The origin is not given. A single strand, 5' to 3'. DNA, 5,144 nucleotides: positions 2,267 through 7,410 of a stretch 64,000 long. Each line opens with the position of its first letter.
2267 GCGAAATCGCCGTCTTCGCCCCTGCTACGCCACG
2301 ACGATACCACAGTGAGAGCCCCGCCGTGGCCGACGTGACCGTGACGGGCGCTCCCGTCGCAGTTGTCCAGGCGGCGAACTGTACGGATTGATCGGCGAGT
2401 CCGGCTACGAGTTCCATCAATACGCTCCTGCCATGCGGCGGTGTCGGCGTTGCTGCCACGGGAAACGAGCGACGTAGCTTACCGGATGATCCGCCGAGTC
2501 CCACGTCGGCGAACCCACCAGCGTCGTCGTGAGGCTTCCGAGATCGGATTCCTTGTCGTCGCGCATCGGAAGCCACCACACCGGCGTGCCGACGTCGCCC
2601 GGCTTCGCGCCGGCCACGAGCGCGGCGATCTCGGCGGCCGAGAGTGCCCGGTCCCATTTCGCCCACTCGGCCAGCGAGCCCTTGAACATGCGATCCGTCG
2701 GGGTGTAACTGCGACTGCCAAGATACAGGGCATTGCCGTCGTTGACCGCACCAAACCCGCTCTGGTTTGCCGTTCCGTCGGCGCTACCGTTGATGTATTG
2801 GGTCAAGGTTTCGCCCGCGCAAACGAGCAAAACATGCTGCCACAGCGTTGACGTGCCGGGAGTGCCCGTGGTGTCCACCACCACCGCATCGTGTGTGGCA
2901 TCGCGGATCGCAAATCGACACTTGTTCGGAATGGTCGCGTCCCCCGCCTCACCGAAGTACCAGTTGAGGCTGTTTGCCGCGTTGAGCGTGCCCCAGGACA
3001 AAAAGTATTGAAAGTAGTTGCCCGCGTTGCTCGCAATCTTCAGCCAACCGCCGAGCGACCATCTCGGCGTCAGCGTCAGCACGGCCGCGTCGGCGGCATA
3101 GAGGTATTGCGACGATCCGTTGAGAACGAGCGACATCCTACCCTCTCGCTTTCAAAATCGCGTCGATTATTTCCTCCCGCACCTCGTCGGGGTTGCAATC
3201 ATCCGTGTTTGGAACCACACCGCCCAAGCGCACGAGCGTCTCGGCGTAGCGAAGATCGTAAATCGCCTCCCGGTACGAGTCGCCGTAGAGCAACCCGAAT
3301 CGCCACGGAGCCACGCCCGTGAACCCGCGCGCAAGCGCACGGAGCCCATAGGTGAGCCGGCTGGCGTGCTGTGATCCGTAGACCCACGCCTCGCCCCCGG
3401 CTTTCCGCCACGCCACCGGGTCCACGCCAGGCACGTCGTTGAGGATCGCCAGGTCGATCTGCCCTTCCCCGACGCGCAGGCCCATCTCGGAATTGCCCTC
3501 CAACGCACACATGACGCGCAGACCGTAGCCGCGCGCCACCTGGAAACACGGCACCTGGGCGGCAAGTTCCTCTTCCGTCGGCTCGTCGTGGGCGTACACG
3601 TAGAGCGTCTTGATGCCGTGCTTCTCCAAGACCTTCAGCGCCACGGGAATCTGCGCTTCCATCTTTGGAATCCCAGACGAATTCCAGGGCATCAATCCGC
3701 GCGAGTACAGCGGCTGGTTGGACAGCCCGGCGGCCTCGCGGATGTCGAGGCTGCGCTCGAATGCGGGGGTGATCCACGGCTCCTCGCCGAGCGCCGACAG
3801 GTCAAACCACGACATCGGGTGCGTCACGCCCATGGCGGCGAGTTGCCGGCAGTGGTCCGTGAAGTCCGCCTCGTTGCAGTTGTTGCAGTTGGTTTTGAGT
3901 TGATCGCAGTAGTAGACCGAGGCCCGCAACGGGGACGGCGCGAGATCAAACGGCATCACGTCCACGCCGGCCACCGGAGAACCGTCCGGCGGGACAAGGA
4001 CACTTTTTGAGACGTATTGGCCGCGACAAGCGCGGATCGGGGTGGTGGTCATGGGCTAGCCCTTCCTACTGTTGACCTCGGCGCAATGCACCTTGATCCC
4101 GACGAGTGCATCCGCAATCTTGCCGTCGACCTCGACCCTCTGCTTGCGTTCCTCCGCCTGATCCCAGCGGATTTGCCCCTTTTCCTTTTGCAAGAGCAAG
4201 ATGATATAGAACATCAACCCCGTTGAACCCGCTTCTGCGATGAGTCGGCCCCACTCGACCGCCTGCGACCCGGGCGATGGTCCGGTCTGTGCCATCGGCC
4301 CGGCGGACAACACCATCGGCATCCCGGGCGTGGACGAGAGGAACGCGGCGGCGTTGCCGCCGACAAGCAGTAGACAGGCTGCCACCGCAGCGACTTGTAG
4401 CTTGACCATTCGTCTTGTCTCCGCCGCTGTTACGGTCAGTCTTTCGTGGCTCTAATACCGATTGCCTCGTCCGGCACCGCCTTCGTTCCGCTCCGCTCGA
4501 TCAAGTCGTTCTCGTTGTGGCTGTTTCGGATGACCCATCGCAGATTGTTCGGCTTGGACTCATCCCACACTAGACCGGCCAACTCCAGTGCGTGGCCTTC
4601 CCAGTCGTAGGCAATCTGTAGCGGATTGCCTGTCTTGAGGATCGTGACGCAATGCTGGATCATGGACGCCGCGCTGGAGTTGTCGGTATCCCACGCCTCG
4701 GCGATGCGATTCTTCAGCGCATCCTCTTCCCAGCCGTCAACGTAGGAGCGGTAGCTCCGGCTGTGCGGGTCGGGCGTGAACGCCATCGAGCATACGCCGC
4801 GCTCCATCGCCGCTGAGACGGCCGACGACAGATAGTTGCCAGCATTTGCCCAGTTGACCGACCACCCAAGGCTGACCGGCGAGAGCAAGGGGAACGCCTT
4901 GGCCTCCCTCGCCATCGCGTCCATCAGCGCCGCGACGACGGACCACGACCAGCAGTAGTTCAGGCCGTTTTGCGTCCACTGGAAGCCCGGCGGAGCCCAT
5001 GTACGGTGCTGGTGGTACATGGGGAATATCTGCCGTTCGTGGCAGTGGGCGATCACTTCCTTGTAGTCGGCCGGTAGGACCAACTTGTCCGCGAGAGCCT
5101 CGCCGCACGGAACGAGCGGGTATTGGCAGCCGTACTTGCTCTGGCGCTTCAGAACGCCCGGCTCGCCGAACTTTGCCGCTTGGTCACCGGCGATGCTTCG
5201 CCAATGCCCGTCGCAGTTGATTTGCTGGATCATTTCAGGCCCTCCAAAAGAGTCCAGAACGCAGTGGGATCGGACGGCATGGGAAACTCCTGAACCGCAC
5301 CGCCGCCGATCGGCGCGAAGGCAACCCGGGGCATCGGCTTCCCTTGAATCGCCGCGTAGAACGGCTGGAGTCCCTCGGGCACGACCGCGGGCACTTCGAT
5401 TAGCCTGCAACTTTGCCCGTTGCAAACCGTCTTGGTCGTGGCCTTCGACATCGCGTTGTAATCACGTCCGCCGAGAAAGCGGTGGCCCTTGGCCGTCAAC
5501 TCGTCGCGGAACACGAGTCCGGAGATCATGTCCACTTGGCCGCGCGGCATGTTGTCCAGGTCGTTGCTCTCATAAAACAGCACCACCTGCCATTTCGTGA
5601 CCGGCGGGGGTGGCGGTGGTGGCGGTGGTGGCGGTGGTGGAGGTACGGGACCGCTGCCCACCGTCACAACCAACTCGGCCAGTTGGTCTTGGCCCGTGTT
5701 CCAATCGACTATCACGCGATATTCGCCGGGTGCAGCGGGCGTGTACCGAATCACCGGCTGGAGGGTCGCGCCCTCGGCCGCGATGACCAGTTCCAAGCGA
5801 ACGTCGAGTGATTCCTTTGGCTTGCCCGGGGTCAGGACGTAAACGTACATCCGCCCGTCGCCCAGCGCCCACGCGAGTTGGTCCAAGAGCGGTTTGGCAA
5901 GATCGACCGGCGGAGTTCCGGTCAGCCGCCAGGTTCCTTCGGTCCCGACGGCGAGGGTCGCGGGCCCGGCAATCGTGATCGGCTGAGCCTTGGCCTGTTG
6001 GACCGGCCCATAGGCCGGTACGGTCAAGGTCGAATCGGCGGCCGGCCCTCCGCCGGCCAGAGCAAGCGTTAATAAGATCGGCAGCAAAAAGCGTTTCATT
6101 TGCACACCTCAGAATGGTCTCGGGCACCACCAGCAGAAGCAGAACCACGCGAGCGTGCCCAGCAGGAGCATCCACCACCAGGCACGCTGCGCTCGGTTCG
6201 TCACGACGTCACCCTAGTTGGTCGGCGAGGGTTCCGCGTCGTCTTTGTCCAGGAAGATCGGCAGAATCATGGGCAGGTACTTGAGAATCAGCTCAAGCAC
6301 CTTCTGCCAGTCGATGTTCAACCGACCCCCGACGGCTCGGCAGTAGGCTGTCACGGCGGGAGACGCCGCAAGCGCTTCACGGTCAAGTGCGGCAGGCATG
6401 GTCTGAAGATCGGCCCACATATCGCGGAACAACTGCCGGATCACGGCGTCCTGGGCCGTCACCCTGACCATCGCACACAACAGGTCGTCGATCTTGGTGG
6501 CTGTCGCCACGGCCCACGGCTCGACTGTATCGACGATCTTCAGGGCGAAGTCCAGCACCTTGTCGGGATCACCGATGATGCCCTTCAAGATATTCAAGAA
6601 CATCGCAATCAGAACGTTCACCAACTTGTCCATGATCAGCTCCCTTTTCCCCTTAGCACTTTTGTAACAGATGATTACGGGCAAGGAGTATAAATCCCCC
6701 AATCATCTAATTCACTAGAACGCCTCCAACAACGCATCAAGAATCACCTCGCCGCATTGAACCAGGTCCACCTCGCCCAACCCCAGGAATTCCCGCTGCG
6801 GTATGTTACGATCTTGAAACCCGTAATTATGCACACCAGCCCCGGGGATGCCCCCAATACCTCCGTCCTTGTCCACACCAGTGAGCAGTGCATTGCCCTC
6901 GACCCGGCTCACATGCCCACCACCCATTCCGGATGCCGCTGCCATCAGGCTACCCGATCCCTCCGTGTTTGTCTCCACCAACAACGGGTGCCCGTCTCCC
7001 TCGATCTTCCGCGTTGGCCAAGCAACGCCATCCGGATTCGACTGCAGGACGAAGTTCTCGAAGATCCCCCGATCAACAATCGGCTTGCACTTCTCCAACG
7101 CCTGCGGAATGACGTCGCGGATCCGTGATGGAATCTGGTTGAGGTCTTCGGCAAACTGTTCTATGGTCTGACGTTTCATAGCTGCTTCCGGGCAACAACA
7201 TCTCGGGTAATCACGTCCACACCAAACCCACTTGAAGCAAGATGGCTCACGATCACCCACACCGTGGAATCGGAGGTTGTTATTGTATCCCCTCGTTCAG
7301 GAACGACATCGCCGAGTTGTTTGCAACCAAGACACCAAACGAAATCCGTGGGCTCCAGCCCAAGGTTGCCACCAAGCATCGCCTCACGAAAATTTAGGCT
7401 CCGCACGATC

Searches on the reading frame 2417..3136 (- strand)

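Call 34: search_protein_families(library=pfam, proteins=[window:2417-3136:-], max_evalue=0.01)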
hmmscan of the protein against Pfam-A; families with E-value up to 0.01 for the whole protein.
window:2417-3136:- (239 aa): 1 family
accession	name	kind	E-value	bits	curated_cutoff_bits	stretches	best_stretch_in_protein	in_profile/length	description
PF13385.13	Laminin_G_3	-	1.4e-18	67.9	27.6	1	6-171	1-151/151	Concanavalin A-like lectin/glucanases superfamily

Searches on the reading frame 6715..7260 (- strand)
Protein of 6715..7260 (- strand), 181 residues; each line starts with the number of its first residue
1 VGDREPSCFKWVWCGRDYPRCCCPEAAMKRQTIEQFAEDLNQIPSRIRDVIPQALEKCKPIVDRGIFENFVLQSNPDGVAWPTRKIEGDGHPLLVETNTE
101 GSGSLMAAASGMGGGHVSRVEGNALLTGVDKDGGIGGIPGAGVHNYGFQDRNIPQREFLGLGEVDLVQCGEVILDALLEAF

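Call 34: search_protein_families(library=pfam, proteins=[window:6715-7260:-], max_evalue=0.01)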
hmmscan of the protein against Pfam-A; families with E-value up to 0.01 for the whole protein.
window:6715-7260:- (181 aa): 1 family
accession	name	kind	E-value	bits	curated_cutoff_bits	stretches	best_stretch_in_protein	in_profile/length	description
PF05069.18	Phage_tail_S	-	0.0018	18.6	24.3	1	69-177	38-147/148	Phage virion morphogenesis family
